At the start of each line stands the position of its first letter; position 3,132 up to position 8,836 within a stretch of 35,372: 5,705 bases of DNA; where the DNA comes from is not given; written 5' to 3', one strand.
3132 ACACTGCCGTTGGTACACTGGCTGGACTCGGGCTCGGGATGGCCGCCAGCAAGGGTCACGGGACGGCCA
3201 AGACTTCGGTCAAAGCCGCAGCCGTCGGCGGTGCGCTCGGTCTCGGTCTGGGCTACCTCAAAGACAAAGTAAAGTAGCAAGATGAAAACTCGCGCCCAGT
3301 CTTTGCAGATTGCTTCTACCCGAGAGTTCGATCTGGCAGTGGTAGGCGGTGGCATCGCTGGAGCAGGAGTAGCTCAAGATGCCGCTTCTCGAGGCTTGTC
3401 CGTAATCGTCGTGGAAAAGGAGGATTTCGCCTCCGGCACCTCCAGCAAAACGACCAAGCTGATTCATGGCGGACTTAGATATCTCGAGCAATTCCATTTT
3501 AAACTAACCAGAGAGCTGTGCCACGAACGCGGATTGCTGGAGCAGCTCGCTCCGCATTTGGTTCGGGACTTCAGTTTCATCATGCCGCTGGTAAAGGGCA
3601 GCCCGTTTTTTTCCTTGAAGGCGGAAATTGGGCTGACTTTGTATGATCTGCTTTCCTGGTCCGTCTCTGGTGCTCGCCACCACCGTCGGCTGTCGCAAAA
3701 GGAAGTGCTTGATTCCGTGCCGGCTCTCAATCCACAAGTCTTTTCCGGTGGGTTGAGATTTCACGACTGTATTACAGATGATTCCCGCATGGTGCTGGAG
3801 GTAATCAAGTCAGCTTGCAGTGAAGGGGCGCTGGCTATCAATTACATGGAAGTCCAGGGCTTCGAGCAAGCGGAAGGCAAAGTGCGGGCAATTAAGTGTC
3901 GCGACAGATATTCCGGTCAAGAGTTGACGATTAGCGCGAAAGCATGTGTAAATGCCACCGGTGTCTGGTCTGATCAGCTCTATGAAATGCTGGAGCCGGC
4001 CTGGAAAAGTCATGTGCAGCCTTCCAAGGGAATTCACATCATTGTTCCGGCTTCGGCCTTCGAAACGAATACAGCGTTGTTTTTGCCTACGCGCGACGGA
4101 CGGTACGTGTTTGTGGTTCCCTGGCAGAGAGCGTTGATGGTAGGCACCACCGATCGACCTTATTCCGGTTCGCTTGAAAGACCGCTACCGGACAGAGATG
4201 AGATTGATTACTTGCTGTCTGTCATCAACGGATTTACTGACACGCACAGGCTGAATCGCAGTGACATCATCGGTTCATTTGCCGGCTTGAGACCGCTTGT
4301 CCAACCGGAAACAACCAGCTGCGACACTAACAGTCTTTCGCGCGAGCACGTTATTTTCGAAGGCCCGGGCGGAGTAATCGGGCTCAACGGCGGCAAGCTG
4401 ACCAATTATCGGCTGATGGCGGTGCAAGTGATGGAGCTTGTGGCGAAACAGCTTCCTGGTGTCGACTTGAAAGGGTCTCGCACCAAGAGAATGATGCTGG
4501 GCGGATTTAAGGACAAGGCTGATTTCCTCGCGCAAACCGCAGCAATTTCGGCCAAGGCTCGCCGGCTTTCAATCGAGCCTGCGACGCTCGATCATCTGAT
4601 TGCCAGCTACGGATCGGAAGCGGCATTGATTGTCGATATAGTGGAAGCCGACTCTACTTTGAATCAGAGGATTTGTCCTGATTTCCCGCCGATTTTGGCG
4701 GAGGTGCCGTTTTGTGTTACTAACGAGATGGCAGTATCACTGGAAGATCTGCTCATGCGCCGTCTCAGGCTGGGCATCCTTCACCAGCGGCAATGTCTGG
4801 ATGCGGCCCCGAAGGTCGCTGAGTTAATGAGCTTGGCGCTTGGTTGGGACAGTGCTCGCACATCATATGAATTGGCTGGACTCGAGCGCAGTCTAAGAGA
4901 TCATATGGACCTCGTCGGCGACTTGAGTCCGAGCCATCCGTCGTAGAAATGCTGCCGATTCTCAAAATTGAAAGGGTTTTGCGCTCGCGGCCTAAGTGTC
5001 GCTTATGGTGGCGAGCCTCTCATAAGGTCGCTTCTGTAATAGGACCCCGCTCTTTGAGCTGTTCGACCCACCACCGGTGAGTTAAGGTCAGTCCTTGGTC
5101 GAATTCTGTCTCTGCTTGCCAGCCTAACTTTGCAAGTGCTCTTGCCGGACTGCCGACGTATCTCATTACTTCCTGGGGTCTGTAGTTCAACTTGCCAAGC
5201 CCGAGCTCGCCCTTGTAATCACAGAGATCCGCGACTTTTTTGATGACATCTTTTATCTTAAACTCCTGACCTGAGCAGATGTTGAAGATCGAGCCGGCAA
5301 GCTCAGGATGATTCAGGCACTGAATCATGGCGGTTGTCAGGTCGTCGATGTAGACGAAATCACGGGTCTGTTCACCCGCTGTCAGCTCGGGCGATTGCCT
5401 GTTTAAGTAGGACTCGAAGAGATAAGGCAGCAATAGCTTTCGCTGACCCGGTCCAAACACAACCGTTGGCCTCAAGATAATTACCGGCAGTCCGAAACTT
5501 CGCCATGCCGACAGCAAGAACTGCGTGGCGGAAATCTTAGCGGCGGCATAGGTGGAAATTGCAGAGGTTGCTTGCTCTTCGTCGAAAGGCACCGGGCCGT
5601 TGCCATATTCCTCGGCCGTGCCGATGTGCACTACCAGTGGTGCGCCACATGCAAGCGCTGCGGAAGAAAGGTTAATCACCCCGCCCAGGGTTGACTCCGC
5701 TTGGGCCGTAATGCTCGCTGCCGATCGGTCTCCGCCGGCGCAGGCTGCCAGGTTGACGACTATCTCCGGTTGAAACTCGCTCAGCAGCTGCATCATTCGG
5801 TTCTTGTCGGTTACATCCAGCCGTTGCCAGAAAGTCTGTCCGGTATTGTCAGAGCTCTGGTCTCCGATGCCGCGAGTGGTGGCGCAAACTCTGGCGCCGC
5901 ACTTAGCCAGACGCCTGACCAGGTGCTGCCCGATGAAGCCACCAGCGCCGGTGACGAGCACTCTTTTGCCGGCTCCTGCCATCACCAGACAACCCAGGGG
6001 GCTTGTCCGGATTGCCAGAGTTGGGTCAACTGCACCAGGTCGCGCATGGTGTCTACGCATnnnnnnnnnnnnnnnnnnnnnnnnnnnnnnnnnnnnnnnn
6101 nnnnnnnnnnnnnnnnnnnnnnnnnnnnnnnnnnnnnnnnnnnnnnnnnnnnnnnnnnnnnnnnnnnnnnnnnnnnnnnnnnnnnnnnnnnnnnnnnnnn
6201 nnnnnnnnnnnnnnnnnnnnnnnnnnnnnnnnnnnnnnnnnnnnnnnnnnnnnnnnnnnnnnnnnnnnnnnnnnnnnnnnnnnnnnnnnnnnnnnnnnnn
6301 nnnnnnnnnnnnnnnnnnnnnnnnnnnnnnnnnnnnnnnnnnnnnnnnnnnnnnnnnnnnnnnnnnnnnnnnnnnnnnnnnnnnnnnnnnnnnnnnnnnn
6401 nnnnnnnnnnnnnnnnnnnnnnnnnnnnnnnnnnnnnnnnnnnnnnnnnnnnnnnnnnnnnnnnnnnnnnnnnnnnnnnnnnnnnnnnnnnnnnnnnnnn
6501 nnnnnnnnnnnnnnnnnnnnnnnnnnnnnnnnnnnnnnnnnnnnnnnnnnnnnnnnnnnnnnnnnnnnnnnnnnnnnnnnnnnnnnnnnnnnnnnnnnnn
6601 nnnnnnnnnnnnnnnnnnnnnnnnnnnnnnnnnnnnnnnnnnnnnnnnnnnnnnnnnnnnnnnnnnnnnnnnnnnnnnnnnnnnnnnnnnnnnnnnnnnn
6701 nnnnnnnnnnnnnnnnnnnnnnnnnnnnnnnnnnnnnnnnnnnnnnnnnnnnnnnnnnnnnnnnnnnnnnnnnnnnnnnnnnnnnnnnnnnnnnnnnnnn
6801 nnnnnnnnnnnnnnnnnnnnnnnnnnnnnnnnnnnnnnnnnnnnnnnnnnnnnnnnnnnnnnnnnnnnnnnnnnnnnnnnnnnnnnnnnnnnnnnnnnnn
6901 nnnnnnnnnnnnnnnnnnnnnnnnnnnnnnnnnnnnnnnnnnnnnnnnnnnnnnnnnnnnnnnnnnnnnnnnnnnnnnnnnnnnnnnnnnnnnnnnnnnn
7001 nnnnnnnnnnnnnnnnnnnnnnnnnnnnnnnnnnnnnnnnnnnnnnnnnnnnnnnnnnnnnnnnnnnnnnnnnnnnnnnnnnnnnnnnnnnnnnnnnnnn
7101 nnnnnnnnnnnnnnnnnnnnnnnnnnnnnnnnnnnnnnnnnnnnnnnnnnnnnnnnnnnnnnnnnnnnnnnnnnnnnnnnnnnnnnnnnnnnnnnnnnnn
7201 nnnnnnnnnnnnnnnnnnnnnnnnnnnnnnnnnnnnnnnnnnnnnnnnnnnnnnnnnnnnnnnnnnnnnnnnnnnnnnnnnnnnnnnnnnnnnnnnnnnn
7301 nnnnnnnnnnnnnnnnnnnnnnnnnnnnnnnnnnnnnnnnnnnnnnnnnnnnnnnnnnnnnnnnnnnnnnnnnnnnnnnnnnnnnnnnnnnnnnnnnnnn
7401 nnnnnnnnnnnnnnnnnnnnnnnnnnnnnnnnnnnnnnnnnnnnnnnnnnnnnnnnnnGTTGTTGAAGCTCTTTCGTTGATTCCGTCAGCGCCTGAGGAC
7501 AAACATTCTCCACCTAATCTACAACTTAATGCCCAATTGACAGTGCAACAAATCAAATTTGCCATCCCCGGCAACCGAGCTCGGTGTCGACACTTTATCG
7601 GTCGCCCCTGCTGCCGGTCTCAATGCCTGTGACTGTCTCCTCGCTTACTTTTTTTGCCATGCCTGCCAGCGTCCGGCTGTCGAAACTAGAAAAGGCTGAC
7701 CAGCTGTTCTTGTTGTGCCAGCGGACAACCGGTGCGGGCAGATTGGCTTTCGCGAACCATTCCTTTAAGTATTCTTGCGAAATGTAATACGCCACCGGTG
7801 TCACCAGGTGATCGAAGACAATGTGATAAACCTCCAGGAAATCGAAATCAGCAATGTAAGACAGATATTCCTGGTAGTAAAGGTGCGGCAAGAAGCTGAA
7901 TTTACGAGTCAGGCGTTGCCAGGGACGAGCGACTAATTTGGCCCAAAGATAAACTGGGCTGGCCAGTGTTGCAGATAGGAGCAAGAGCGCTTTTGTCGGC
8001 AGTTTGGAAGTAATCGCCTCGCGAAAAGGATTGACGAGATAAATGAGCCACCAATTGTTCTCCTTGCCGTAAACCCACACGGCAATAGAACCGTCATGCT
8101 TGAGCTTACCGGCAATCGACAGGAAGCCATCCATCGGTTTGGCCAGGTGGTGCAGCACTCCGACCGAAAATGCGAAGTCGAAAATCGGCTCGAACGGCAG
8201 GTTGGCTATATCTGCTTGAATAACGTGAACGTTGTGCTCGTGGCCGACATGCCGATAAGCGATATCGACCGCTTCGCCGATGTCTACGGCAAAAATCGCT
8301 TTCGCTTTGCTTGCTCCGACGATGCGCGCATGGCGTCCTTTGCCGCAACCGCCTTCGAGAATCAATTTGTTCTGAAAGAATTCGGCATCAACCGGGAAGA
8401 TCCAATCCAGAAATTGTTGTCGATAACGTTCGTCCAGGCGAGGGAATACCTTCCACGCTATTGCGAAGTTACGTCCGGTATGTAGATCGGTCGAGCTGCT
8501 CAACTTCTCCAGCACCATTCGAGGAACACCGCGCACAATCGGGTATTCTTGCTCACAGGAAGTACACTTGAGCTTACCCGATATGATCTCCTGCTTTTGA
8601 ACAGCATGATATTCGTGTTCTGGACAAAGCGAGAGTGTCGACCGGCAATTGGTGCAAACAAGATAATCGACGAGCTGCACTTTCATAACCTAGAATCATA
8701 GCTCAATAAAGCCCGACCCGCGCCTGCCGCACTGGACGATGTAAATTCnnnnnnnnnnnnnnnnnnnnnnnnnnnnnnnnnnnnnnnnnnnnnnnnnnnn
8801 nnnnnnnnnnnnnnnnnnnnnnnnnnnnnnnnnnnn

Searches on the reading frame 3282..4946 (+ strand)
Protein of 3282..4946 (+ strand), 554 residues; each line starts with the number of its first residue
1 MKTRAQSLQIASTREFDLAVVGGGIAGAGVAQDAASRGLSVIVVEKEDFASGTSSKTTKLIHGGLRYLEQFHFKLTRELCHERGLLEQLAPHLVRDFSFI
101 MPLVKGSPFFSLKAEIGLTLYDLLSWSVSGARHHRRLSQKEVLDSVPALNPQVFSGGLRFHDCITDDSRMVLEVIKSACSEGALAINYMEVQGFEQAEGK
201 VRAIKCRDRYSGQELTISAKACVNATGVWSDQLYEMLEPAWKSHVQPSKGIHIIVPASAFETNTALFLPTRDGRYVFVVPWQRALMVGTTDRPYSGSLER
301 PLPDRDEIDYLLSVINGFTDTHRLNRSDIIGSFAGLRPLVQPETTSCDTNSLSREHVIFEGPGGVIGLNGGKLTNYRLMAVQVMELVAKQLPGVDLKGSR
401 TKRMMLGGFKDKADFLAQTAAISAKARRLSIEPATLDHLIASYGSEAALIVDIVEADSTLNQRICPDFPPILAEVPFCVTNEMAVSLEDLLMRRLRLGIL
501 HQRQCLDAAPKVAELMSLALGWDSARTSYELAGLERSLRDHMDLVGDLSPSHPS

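Call 7: search_protein_families(library=pfam, proteins=[window:3282-4946:+], max_evalue=0.001)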
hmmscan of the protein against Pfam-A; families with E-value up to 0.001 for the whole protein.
window:3282-4946:+ (554 aa): 7 families
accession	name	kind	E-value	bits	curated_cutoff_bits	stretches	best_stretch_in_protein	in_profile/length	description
PF01266.30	DAO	-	5.7e-51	174.5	27.9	1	17-343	1-315/353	FAD dependent oxidoreductase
PF16901.10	DAO_C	-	1.2e-26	93.5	31.4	1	399-526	1-125/126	C-terminal domain of alpha-glycerophosphate oxidase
PF12831.13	FAD_oxidored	-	2.2e-08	34.3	27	1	17-80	1-65/416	FAD dependent oxidoreductase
PF00890.30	FAD_binding_2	-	4.3e-07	29.9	20.4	1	17-54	1-38/414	FAD binding domain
PF13450.12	NAD_binding_8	-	1e-05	26.1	21.9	1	20-57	1-38/68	NAD(P)-binding Rossmann-like domain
PF07992.20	Pyr_redox_2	-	3.4e-05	23.8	26.1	1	16-230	1-111/291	Pyridine nucleotide-disulphide oxidoreductase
PF01494.25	FAD_binding_3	-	3.6e-05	23.6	22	1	17-282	3-219/349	FAD binding domain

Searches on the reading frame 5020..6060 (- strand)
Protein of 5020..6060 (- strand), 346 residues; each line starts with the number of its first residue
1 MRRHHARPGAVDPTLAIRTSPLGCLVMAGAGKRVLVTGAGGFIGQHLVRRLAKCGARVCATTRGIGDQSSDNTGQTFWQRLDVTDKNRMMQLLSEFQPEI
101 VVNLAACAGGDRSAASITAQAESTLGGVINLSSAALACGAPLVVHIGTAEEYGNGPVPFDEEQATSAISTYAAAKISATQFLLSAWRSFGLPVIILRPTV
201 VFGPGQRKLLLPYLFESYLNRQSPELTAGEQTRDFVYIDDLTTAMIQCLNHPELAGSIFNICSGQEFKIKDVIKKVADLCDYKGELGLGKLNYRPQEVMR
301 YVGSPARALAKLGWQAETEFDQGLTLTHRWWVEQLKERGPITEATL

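Call 7: search_protein_families(library=pfam, proteins=[window:5020-6060:-], max_evalue=0.001)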
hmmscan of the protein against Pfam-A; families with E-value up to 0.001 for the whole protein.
window:5020-6060:- (346 aa): 8 families
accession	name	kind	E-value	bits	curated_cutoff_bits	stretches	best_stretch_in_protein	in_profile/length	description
PF01370.27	Epimerase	-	2.5e-49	168.3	20.9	1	34-262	1-240/240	NAD dependent epimerase/dehydratase family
PF16363.11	GDP_Man_Dehyd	-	3.4e-39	135.7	27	1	35-325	1-330/332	GDP-mannose 4,6 dehydratase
PF04321.23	RmlD_sub_bind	-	1.9e-17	63.7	27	1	33-210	2-160/287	RmlD substrate binding domain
PF01073.25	3Beta_HSD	-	3e-14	53.2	22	1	35-247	1-227/280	3-beta hydroxysteroid dehydrogenase/isomerase family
PF02719.21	Polysacc_synt_2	-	4.9e-08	32.9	20.2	1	34-284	1-251/293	Polysaccharide biosynthesis protein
PF07993.18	NAD_binding_4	-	2.3e-07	30.7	20.1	0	36-75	1-43/258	Male sterility protein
PF00106.31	adh_short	-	3.3e-06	27.1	26.6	1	32-110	1-87/195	short chain dehydrogenase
PF13460.12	NAD_binding_10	-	3.4e-05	24.2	27.2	1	38-200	1-145/184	NAD(P)H-binding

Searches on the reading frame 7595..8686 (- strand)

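Call 7: search_protein_families(library=pfam, proteins=[window:7595-8686:-], max_evalue=0.001)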
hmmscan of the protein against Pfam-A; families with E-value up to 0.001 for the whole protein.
window:7595-8686:- (363 aa): 7 families
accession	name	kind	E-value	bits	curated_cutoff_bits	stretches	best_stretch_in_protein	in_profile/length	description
PF08241.18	Methyltransf_11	-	2.1e-12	47.9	21.2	1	110-202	1-94/95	Methyltransferase domain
PF13649.12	Methyltransf_25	-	1.6e-10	41.9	27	1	109-199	1-97/97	Methyltransferase domain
PF08003.17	Methyltransf_9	-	7e-09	35.5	23.8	1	104-202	114-216/315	Protein of unknown function (DUF1698)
PF08242.18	Methyltransf_12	-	3.4e-07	31.3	30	1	110-199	1-96/98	Methyltransferase domain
PF13489.12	Methyltransf_23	-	1.4e-06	28.6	27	1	101-207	18-120/164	Methyltransferase domain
PF13847.12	Methyltransf_31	-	1.9e-05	24.8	27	1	107-203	5-109/145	Methyltransferase domain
PF03966.22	Trm112p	-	0.00017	21.9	22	1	5-53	4-40/40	Trm112p-like protein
